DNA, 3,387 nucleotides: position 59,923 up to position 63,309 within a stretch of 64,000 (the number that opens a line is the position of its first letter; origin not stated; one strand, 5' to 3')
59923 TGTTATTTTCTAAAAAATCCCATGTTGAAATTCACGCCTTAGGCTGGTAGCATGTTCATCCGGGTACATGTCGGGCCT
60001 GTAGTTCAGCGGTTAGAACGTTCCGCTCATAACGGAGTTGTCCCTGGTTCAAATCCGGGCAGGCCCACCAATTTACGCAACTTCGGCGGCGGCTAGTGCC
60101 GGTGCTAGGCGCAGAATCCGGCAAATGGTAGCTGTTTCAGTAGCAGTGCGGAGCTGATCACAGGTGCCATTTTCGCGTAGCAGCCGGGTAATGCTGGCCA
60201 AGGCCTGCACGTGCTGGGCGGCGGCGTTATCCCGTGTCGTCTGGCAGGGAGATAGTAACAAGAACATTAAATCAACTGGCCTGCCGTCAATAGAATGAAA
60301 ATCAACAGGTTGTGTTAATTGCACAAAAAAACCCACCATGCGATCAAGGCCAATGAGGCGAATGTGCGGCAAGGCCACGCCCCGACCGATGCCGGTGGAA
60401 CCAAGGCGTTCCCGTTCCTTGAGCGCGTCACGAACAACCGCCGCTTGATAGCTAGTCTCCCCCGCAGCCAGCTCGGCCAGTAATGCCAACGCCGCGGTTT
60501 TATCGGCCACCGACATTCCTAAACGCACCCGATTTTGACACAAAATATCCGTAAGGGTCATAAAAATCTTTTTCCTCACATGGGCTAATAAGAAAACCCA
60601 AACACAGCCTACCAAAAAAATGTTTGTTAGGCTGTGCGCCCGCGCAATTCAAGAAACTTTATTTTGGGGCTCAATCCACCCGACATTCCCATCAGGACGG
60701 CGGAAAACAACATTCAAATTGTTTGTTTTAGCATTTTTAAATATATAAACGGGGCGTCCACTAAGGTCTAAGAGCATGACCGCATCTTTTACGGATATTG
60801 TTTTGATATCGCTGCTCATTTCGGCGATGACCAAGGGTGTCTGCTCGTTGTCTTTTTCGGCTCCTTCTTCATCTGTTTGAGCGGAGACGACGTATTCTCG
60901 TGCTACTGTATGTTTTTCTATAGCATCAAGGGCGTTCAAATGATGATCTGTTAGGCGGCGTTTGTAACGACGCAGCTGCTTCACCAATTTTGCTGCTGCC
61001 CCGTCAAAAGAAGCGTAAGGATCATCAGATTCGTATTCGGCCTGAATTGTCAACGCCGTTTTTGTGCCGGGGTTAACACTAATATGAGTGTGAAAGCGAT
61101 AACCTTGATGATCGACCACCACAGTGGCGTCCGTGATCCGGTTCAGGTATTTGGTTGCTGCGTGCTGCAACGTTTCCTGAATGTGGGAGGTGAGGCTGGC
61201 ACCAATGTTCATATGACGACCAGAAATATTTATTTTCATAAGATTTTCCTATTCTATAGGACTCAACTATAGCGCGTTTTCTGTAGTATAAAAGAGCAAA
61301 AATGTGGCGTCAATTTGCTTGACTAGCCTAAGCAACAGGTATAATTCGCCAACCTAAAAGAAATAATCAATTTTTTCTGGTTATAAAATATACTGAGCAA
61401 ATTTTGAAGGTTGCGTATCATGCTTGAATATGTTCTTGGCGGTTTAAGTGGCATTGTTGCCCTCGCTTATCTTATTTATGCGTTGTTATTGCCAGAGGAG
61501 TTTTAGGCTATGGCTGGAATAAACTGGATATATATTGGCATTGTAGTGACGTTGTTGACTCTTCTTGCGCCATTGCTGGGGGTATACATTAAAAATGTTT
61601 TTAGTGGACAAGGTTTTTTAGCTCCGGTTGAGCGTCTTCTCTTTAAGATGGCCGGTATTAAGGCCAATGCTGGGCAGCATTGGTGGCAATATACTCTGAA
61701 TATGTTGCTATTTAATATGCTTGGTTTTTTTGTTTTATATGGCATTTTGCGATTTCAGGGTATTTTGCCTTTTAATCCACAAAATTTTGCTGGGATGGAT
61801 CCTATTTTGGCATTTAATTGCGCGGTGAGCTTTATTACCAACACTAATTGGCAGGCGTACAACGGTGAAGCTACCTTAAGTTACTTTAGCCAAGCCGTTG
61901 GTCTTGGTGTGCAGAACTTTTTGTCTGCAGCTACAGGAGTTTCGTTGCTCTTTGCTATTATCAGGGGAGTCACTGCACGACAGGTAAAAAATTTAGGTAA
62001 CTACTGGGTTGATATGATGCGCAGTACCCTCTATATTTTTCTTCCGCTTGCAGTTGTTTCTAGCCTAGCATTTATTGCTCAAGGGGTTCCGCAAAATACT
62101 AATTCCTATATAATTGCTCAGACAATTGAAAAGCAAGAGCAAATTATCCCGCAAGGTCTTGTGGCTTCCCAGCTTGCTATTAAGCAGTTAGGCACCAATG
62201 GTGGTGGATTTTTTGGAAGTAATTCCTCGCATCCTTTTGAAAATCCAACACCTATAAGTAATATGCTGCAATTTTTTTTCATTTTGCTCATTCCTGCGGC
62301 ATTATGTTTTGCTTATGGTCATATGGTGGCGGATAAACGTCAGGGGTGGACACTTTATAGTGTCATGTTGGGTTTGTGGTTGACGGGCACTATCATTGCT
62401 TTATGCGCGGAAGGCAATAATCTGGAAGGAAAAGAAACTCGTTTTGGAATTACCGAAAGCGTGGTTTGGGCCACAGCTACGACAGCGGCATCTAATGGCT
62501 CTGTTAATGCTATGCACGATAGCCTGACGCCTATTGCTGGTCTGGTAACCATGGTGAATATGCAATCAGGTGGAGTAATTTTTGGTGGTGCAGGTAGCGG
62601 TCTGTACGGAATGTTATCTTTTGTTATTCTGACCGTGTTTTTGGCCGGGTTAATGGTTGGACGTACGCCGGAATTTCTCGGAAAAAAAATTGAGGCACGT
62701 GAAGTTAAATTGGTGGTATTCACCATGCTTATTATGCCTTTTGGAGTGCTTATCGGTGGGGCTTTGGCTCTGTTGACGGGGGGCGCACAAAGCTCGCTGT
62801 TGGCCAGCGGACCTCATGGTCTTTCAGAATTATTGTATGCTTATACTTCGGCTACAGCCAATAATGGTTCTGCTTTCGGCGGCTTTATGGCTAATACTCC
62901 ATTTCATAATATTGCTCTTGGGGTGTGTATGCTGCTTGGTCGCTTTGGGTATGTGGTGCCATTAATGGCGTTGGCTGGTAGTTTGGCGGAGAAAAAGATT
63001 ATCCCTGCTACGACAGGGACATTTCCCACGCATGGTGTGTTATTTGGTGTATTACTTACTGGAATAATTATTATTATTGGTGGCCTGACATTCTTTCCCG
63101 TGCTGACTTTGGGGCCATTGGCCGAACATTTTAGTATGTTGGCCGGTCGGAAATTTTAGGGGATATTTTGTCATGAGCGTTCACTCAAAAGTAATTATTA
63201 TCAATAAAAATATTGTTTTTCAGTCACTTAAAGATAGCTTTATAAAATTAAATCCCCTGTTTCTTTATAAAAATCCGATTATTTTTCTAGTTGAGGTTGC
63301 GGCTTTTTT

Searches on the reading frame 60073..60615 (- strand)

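Call 50: search_protein_families(library=pfam, proteins=[window:60073-60615:-], max_evalue=0.001)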
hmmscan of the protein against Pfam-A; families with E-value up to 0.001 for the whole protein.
window:60073-60615:- (180 aa): 1 family
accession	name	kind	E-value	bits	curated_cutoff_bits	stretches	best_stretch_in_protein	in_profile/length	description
PF00359.27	PTS_EIIA_2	-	4.4e-25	88.8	27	1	25-168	3-141/144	Phosphoenolpyruvate-dependent sugar phosphotransferase system, EIIA 2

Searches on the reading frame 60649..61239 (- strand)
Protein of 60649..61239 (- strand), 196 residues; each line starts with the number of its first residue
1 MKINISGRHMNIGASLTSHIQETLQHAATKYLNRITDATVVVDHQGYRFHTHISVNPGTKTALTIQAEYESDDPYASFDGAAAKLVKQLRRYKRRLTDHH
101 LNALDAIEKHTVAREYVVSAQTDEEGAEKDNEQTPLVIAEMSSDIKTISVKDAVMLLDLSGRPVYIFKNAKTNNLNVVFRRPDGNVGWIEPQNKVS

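Call 50: search_protein_families(library=pfam, proteins=[window:60649-61239:-], max_evalue=0.001)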
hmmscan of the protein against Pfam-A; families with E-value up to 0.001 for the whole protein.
window:60649-61239:- (196 aa): 2 families
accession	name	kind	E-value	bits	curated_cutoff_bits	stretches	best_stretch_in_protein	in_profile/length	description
PF02482.25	Ribosomal_S30AE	-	1.2e-18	68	23.7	1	3-96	1-87/88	Sigma 54 modulation protein / S30EA ribosomal protein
PF16321.10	Ribosom_S30AE_C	-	4.6e-16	58.7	25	1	133-187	2-56/57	Sigma 54 modulation/S30EA ribosomal protein C terminus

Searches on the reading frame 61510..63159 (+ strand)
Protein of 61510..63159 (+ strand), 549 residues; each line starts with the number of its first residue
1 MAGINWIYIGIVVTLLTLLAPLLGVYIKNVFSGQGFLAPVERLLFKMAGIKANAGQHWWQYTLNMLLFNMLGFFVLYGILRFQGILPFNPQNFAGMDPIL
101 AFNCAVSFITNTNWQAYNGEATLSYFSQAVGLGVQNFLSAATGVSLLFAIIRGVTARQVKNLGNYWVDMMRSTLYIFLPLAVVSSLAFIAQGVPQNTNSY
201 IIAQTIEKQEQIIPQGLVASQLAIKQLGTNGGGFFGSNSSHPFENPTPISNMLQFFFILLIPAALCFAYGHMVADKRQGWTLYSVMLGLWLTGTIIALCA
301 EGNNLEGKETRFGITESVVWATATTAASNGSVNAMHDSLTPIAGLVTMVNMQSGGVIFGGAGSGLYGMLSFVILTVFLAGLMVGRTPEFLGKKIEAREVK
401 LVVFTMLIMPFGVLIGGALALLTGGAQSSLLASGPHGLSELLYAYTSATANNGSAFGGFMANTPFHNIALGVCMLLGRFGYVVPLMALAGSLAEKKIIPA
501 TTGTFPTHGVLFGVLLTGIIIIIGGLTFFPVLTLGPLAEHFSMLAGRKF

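Call 50: search_protein_families(library=pfam, proteins=[window:61510-63159:+], max_evalue=0.001)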
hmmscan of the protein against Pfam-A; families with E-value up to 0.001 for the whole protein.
window:61510-63159:+ (549 aa): 1 family
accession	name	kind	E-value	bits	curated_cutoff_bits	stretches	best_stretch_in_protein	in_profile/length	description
PF03814.21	KdpA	-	7.3e-220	731.2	22.6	1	12-541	3-548/548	Potassium-transporting ATPase A subunit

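Call 54: find_encoding_contigs(protein=window:61510-63159:+, flank=10000, max_places=1)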
Protein window:61510-63159:+ (549 aa): 4 contigs read that carry it; 1 place shown.
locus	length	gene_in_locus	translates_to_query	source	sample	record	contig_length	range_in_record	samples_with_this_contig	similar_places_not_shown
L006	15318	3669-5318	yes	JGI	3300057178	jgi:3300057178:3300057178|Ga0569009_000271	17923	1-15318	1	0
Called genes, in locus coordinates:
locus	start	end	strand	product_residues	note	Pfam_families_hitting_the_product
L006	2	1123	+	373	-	?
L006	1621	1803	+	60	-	-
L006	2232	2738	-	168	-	PF00359:PTS_EIIA_2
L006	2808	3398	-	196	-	PF02482:Ribosomal_S30AE, PF16321:Ribosom_S30AE_C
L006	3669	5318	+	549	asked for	PF03814:KdpA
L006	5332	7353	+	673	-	PF00122:E1-E2_ATPase, PF00702:Hydrolase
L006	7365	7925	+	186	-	PF02669:KdpC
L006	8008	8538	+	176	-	PF04386:SspB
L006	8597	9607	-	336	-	PF01073:3Beta_HSD, PF01370:Epimerase, PF02719:Polysacc_synt_2, PF04321:RmlD_sub_bind, PF07993:NAD_binding_4, PF16363:GDP_Man_Dehyd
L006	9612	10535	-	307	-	PF00348:polyprenyl_synt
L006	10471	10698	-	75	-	PF02609:Exonuc_VII_S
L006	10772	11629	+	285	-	PF17284:Spermine_synt_N, PF01564:Spermine_synth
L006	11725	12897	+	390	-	PF00364:Biotin_lipoyl, PF02817:E3_binding, PF00198:2-oxoacid_dh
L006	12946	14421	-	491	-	-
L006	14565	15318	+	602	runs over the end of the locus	PF07167:PhaC_N, PF00561:Abhydrolase_1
